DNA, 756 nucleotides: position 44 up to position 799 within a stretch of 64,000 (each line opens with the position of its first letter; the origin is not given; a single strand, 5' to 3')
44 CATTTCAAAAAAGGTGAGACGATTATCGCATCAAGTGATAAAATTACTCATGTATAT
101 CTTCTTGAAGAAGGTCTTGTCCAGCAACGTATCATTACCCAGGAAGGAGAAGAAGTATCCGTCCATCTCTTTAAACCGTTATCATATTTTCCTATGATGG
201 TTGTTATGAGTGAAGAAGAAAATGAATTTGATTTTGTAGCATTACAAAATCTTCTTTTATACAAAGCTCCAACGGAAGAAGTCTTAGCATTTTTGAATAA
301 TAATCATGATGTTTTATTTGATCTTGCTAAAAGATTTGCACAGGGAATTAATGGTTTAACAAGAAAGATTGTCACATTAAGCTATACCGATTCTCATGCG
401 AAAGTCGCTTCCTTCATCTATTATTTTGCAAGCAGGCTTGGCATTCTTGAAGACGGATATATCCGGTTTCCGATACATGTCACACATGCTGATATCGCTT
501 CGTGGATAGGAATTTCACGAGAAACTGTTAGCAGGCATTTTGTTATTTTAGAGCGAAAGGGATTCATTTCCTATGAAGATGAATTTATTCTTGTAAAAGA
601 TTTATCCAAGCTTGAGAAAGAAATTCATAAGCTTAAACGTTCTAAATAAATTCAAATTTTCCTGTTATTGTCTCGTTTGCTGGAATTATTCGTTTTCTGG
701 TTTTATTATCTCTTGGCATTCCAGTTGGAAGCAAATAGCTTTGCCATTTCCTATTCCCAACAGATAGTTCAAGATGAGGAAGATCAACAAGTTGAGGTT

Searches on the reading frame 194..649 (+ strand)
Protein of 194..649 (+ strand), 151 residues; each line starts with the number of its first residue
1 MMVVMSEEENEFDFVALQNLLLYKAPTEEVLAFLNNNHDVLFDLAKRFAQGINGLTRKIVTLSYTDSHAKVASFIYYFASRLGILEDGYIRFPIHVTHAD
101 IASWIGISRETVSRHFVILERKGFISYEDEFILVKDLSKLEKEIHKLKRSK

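Call 55: search_protein_families(library=pfam, proteins=[window:194-649:+], max_evalue=0.001)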
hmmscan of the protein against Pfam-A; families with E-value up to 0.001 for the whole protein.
window:194-649:+ (151 aa): 2 families
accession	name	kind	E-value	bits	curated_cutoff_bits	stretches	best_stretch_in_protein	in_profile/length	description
PF13545.12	HTH_Crp_2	-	9.9e-15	54.7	27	1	70-142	2-69/70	Crp-like helix-turn-helix domain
PF00325.26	Crp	-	4.4e-07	30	21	1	95-125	2-32/32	Bacterial regulatory proteins, crp family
